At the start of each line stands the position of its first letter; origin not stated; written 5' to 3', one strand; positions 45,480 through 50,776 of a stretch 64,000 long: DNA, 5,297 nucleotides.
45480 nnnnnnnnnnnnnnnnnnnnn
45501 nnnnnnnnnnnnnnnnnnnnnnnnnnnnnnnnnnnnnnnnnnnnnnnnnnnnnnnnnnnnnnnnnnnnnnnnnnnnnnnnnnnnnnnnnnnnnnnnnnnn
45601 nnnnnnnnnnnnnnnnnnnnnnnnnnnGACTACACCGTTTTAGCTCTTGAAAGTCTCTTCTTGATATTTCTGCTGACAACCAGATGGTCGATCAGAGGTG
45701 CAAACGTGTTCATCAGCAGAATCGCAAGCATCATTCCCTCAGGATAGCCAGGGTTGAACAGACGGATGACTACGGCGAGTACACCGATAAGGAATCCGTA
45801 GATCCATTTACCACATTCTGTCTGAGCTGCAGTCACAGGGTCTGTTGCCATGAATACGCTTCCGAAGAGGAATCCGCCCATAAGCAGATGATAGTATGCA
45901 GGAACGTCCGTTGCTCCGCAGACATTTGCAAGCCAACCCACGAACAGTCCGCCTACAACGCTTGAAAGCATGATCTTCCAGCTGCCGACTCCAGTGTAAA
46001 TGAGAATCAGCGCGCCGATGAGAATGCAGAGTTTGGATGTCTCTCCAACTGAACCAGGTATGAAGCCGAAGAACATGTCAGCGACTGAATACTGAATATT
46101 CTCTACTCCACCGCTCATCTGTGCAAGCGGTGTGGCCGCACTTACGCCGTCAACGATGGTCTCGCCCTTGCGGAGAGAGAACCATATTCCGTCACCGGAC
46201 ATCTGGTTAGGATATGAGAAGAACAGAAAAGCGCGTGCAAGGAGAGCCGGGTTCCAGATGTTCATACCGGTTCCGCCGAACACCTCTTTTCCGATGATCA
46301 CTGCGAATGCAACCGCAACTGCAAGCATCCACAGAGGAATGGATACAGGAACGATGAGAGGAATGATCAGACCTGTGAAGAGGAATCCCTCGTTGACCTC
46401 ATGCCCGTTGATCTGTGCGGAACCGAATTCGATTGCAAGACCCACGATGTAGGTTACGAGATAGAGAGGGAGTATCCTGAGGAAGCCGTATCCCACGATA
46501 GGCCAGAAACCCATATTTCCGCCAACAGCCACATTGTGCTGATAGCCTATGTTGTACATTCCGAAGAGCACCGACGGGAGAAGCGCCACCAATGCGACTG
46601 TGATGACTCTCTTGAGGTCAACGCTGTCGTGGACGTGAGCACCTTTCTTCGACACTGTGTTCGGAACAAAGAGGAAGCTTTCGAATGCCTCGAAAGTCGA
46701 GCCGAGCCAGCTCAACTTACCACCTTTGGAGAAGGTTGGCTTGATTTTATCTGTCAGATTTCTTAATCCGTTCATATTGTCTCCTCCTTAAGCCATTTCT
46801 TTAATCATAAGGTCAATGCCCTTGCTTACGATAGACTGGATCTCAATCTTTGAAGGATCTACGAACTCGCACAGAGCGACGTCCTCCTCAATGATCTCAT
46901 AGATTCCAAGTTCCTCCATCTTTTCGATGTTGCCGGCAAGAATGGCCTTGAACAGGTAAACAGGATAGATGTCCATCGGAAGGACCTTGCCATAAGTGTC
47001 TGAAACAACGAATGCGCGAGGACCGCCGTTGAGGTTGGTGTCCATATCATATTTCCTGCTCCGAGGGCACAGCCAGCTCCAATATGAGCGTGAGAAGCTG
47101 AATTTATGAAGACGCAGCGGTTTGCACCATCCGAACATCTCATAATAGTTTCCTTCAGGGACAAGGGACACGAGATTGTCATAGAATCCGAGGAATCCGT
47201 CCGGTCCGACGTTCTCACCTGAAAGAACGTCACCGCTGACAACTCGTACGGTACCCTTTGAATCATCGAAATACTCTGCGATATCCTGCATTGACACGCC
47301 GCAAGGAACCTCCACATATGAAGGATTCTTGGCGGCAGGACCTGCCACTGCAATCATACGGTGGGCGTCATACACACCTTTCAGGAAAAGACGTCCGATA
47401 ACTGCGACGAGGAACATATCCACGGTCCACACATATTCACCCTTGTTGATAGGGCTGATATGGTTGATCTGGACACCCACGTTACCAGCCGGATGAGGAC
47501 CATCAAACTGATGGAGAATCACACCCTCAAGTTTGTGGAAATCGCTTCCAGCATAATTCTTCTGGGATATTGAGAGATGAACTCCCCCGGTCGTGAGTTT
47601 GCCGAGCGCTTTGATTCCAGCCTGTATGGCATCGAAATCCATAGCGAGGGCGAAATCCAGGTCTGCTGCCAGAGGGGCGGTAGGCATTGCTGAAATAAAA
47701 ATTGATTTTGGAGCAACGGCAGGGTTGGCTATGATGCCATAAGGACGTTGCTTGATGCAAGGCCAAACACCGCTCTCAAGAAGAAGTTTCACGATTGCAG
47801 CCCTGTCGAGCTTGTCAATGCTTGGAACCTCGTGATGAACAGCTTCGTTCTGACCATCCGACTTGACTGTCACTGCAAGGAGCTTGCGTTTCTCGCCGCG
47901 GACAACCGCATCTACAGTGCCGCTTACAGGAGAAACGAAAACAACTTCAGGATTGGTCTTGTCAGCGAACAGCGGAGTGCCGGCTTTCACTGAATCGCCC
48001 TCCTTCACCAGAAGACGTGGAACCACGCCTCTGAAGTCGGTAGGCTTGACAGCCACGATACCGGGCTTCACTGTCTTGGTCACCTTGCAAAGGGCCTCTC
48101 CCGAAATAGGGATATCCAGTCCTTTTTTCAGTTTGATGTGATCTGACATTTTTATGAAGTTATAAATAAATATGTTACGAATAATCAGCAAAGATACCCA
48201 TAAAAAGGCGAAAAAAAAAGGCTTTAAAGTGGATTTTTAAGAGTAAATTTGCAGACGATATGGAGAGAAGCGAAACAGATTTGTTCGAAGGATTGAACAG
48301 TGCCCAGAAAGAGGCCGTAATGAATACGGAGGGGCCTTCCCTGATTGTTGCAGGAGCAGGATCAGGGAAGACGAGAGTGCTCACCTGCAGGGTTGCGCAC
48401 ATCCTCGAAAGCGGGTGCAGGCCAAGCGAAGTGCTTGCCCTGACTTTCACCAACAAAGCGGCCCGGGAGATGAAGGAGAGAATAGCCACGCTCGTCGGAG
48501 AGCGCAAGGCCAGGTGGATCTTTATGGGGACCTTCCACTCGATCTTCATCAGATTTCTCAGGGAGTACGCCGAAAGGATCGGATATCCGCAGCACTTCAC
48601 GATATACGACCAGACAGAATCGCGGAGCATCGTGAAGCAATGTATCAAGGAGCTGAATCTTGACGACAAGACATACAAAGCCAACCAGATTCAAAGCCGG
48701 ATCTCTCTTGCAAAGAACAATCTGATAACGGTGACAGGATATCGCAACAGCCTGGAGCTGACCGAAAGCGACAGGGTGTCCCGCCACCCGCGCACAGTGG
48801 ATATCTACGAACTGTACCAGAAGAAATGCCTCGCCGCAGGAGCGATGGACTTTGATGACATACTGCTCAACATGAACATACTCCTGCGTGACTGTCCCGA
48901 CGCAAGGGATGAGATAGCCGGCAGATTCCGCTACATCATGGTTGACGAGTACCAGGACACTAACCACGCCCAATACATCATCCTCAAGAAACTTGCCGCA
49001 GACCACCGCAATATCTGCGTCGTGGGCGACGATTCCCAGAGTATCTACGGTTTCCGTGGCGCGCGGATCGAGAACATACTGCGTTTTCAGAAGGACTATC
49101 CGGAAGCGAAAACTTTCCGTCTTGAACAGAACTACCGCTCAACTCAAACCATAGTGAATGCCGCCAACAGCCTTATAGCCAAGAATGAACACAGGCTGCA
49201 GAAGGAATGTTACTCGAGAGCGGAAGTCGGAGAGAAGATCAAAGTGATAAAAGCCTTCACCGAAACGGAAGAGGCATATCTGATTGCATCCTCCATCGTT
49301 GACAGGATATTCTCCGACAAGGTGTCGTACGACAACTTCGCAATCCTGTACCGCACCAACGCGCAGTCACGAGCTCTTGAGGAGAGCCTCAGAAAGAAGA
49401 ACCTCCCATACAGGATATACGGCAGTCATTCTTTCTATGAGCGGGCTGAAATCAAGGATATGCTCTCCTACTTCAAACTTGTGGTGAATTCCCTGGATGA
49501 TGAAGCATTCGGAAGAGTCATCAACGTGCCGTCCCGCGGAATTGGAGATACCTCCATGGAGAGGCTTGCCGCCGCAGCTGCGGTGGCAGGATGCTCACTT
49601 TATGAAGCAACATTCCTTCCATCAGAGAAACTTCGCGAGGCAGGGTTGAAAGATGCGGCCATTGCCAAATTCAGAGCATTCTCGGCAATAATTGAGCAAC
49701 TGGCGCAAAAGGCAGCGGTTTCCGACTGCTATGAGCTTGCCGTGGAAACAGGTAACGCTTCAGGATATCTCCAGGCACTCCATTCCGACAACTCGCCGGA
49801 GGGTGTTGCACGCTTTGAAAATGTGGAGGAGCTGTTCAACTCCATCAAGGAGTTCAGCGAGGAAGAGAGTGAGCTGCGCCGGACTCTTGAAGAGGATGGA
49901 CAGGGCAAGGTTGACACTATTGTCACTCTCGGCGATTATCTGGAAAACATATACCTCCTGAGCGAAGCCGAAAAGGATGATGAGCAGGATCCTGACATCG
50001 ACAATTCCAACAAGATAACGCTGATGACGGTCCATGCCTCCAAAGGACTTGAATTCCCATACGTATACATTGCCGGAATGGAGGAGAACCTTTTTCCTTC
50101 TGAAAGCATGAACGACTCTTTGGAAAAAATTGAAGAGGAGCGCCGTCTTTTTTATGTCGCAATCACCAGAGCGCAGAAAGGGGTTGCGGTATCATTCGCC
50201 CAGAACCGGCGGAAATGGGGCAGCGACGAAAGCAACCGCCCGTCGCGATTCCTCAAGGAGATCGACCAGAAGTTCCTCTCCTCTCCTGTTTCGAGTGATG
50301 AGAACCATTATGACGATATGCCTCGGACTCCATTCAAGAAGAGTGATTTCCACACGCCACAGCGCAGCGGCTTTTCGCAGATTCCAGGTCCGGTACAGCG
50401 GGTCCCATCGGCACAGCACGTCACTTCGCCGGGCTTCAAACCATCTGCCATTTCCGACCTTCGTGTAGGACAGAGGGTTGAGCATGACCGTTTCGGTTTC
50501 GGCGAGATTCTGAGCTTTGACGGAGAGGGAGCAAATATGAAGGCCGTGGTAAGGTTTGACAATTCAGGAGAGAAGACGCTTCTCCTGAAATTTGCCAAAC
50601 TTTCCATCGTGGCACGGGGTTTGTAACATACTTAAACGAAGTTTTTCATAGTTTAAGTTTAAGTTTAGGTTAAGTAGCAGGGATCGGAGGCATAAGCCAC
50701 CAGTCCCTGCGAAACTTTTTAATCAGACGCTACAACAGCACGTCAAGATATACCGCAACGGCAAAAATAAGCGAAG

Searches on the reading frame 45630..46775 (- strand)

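Call 90: search_protein_families(library=pfam, proteins=[window:45630-46775:-], max_evalue=0.000001)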
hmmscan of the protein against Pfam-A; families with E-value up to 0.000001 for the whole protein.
window:45630-46775:- (381 aa): 1 family
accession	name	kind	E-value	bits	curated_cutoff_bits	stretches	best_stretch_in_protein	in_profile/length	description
PF03116.20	NQR2_RnfD_RnfE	-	9.7e-102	340.8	27.7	1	43-371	3-295/296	NQR2, RnfD, RnfE family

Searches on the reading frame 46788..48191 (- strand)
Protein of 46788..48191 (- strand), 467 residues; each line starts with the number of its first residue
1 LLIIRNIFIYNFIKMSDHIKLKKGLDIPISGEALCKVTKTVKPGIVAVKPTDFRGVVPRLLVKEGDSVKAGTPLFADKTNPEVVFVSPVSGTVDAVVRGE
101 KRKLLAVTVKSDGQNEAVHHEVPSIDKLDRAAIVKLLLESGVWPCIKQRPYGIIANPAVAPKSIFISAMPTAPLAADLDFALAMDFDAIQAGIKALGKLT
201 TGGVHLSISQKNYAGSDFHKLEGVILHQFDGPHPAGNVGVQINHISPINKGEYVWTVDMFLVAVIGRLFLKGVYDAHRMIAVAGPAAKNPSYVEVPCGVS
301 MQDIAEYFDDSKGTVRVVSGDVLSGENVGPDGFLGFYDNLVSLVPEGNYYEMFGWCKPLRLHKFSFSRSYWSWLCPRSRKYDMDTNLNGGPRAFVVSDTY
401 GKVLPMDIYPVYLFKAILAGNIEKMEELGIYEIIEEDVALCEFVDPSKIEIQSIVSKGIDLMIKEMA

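Call 90: search_protein_families(library=pfam, proteins=[window:46788-48191:-], max_evalue=0.000001)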
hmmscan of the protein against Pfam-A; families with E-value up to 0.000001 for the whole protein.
window:46788-48191:- (467 aa): 3 families
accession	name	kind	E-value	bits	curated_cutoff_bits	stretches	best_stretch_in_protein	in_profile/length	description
PF24836.1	NQRA_2nd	-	3.9e-45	154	25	1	128-273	1-144/145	NqrA second alpha/beta domain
PF05896.17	NQRA_N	-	2.7e-31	108.1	25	1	19-111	1-93/94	NqrA N-terminal barrel-sandwich hybrid domain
PF11973.14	NQRA_SLBB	-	2.4e-09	38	27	1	279-328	1-49/51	NQRA C-terminal domain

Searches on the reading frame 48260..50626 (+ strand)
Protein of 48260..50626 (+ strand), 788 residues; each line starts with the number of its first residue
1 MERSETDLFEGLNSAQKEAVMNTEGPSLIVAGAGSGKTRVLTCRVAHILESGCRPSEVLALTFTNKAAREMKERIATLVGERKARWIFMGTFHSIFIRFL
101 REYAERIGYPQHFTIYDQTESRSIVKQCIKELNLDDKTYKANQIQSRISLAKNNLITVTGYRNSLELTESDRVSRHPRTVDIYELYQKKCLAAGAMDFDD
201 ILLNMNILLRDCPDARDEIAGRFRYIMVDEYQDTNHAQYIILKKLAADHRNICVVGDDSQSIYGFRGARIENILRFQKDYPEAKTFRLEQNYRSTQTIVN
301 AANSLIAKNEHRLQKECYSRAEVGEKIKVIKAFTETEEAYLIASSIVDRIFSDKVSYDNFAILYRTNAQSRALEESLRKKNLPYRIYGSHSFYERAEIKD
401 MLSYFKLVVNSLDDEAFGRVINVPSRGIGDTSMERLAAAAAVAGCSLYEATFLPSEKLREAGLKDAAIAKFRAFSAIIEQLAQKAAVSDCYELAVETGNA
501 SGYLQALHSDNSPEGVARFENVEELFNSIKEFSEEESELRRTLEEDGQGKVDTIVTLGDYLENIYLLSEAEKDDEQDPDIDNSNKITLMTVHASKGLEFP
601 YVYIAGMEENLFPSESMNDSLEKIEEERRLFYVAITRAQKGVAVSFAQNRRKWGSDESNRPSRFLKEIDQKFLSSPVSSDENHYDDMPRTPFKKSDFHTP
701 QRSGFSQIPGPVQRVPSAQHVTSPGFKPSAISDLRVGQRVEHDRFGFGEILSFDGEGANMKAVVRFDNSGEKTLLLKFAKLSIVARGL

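Call 90: search_protein_families(library=pfam, proteins=[window:48260-50626:+], max_evalue=0.000001)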
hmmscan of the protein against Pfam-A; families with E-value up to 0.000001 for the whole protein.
window:48260-50626:+ (788 aa): 6 families
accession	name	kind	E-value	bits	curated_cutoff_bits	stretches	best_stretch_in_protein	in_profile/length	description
PF00580.27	UvrD-helicase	-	1.5e-85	287.6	23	1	12-281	1-271/271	UvrD/REP helicase N-terminal domain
PF13361.12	UvrD_C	-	4.4e-75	253.7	25.6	1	287-648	2-349/350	UvrD-like helicase C-terminal domain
PF13245.12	AAA_19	-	1.2e-23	84.2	25.1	1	16-266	1-134/134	AAA domain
PF13538.12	UvrD_C_2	-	1.9e-10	40.9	27.4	1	586-644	2-51/52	UvrD-like helicase C-terminal domain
PF13604.12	AAA_30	-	3.2e-10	40.5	27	0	12-76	2-67/191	AAA domain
PF21196.3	PcrA_UvrD_tudor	-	6.8e-08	32.7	23.9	1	736-779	1-44/48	PcrA/UvrD tudor domain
